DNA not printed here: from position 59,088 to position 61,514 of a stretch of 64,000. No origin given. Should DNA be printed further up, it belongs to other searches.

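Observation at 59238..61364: Probable HAP2/GCS1 gamete-fusion protein gene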

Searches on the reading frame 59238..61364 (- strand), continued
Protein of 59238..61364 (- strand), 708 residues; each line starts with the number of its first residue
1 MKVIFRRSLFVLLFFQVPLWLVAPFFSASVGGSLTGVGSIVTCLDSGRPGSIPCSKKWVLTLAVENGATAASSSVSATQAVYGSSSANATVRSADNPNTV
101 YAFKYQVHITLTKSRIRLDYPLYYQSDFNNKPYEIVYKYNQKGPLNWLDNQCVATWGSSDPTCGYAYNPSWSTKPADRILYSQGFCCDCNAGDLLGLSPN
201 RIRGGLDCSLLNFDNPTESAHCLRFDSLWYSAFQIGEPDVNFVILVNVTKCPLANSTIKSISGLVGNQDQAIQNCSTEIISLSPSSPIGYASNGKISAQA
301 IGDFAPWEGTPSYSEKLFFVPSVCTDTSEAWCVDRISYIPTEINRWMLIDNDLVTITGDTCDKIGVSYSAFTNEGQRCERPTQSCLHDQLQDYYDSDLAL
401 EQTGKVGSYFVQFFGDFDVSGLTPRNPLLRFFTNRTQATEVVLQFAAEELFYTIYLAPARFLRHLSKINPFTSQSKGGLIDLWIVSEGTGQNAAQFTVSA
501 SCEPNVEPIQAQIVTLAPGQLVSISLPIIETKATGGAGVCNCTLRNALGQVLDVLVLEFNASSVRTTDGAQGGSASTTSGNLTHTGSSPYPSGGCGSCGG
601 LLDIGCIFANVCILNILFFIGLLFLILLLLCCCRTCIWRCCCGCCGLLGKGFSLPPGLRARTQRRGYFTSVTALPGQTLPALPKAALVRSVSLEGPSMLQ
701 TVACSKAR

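Call 26: search_solved_structures(query=window:59241-61364:-, max_evalue=1e-20, show_alignments=5)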
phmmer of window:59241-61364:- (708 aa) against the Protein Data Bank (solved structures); distinct sequences matched with E-value up to 1e-20: 6.
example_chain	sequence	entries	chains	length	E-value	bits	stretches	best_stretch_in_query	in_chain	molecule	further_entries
7s0k_A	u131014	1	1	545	0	1241.4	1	28-565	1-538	HAP2-GCS1 domain-containing protein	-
5ow4_A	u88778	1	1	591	2e-64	221.1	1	31-628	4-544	Uncharacterized protein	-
6dbs_A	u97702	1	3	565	2e-48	168.2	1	38-563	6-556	Hapless 2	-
6e18_A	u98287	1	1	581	2.5e-48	167.9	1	37-571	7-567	Hapless 2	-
5mf1_A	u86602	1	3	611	6.7e-48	166.5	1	37-578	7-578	Fusion protein HAP2/GCS1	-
5ow3_C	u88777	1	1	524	7.8e-27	96.8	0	281-574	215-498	Protein HAPLESS 2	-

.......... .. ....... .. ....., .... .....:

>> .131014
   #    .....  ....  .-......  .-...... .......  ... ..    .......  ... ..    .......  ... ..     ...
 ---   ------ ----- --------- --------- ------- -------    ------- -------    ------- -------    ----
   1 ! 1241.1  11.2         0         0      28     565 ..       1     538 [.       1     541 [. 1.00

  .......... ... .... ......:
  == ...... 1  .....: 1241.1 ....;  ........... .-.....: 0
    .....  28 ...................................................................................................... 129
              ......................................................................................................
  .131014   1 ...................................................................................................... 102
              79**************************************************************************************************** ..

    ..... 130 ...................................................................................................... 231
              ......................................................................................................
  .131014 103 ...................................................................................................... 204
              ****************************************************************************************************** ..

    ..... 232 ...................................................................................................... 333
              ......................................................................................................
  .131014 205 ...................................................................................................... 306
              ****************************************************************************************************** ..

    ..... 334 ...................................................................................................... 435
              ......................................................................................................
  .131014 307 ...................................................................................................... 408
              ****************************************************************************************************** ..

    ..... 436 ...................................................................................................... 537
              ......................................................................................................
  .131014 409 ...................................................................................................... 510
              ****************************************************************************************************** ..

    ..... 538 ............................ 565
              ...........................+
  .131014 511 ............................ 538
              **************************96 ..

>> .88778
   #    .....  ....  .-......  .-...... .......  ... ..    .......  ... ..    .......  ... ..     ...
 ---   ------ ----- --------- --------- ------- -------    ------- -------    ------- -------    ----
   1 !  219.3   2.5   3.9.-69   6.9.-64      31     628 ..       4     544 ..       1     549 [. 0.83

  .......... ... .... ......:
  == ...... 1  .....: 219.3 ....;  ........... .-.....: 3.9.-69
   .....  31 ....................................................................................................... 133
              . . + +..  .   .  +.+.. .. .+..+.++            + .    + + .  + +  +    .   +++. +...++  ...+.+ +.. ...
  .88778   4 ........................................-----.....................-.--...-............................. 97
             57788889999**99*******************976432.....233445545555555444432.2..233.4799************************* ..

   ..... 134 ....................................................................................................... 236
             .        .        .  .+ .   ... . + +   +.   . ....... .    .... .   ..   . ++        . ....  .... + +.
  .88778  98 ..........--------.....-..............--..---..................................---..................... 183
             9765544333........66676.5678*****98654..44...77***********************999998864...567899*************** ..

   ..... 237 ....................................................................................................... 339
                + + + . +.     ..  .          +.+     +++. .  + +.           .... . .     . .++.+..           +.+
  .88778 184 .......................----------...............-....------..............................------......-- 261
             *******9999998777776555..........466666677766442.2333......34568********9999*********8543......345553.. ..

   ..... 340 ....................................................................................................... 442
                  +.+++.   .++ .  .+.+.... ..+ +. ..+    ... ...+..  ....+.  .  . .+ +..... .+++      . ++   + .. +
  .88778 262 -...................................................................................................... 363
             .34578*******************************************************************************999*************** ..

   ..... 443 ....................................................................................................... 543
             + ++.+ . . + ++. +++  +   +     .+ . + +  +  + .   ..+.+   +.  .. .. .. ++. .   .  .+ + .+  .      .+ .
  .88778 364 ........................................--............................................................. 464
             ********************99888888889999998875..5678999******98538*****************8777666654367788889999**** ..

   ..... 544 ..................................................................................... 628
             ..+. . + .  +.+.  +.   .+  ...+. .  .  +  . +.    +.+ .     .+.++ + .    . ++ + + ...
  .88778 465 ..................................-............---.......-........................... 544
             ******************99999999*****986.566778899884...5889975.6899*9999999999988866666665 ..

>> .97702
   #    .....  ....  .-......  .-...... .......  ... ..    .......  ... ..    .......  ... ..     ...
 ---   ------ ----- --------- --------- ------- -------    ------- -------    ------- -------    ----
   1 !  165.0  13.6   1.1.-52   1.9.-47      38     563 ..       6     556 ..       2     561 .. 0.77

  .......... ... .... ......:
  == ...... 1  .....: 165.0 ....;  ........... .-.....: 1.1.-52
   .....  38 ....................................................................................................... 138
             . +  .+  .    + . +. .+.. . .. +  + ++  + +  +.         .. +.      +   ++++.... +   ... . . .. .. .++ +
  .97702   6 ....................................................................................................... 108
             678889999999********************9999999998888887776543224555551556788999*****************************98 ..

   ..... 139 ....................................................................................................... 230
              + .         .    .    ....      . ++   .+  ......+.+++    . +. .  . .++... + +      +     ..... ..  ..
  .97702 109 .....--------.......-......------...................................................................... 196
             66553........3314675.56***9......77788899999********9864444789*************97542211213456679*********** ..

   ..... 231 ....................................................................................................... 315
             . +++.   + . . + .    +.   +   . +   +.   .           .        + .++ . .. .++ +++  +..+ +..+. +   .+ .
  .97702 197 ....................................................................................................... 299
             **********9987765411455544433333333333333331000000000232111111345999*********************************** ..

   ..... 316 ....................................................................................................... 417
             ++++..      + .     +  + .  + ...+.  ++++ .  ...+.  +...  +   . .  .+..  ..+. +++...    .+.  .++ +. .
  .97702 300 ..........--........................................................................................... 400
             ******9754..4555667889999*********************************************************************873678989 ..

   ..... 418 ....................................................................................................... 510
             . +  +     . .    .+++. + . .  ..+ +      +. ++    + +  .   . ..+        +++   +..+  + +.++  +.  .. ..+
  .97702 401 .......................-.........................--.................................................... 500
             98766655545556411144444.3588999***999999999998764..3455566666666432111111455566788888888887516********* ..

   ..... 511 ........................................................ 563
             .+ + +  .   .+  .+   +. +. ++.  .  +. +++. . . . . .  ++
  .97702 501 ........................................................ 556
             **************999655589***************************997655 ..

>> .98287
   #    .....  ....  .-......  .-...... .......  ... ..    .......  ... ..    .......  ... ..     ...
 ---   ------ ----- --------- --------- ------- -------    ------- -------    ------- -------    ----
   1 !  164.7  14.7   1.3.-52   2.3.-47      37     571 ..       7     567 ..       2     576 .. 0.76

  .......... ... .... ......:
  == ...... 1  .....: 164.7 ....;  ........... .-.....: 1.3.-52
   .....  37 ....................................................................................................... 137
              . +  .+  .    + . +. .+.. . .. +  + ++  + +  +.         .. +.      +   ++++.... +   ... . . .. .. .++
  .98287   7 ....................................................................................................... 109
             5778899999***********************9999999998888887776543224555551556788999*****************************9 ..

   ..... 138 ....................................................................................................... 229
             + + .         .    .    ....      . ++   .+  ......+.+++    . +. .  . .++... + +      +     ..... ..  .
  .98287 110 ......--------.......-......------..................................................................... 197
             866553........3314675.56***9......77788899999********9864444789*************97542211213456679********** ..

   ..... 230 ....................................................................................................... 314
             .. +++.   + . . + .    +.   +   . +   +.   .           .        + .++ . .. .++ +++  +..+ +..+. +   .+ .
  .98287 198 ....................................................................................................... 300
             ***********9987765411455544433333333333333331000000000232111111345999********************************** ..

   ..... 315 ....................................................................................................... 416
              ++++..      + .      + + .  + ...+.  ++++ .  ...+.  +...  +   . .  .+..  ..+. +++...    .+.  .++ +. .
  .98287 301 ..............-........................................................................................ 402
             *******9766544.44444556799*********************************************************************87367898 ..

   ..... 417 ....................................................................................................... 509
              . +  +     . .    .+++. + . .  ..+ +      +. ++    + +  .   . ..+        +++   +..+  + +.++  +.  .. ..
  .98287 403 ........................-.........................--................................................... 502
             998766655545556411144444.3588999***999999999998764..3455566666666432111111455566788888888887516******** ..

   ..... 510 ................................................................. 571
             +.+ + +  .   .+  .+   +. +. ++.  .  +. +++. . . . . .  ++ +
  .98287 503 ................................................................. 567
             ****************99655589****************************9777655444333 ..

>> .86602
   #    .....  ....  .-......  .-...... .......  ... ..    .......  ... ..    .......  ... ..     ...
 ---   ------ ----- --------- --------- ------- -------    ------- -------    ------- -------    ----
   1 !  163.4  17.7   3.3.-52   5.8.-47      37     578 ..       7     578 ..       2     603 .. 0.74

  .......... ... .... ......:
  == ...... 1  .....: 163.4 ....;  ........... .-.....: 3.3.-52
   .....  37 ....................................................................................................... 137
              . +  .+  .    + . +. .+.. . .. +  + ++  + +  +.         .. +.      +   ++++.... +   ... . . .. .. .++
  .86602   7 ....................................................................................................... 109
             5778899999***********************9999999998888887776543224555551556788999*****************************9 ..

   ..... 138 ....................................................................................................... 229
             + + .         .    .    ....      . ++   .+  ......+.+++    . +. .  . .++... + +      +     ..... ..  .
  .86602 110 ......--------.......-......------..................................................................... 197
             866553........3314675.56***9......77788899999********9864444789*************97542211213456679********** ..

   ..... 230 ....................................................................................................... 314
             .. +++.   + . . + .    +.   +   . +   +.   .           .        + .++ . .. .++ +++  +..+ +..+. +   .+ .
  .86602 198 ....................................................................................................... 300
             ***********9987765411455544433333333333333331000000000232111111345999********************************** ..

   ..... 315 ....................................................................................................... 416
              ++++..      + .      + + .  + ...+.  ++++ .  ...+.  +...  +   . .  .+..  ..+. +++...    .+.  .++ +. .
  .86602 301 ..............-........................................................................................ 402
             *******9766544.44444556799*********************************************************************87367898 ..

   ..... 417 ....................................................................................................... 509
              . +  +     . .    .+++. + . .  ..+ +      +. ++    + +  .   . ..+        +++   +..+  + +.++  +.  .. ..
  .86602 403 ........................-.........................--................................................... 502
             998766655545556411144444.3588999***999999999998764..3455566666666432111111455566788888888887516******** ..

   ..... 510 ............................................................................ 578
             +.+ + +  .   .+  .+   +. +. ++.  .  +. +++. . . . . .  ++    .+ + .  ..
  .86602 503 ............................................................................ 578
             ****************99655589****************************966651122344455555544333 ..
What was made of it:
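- On HAP2/GCS1 (Pfam PF10699): R203 and E134 align with Chlamydomonas R185 and E126 and with the equivalent T. cruzi residues (call 26).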

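Call 27: find_encoding_contigs(protein=P0004, flank=6000, max_places=3)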
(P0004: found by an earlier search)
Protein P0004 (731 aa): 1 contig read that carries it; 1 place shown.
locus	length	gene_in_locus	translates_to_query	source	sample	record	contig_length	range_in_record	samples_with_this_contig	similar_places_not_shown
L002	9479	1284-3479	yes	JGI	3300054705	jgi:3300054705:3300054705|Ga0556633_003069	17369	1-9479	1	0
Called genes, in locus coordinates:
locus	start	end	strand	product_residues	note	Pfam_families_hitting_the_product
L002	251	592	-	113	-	-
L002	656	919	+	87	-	-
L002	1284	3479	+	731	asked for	PF10699:HAP2-GCS1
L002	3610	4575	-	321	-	PF04536:TPM_phosphatase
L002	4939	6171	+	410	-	PF13409:GST_N_2 (faint), PF13410:GST_C_2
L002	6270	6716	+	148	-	PF00125:Histone, PF00808:CBFD_NFYB_HMF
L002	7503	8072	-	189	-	-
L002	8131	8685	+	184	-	-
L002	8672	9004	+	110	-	-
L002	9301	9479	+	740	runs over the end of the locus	PF14438:SM-ATX, PF06741:LsmAD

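Call 28: find_encoding_contigs(protein=P0006, flank=6000, max_places=3)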
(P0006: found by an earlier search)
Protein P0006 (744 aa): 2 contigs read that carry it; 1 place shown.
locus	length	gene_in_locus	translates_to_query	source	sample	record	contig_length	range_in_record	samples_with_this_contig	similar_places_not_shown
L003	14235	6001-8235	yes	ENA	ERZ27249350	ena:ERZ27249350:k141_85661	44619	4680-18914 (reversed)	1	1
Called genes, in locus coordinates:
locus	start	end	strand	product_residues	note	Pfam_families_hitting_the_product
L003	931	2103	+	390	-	PF00096:zf-C2H2 (faint), PF13894:zf-C2H2_4 (faint)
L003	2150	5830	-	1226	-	-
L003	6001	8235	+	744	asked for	PF10699:HAP2-GCS1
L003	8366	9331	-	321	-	PF04536:TPM_phosphatase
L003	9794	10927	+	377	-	PF13409:GST_N_2 (faint), PF13410:GST_C_2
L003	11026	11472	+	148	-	PF00125:Histone, PF00808:CBFD_NFYB_HMF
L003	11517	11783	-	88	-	-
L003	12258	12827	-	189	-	-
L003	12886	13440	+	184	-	-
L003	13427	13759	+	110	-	-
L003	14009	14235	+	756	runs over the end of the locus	PF14438:SM-ATX, PF06741:LsmAD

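Call 29: find_encoding_contigs(protein=P0011, flank=6000, max_places=3)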
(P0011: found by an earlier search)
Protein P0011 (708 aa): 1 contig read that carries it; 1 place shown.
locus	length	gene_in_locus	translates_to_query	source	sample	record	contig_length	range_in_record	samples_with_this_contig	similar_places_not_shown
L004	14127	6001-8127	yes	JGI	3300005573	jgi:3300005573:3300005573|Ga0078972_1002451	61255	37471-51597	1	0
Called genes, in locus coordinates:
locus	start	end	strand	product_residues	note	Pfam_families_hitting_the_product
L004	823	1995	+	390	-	PF00096:zf-C2H2 (faint), PF13894:zf-C2H2_4 (faint)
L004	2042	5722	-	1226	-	-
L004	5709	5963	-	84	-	-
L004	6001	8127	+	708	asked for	PF10699:HAP2-GCS1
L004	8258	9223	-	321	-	PF04536:TPM_phosphatase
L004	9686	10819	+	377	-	PF13409:GST_N_2 (faint), PF13410:GST_C_2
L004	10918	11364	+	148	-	PF00125:Histone, PF00808:CBFD_NFYB_HMF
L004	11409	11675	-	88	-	-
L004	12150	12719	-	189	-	-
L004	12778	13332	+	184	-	-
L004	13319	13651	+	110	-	-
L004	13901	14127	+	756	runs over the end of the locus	PF14438:SM-ATX, PF06741:LsmAD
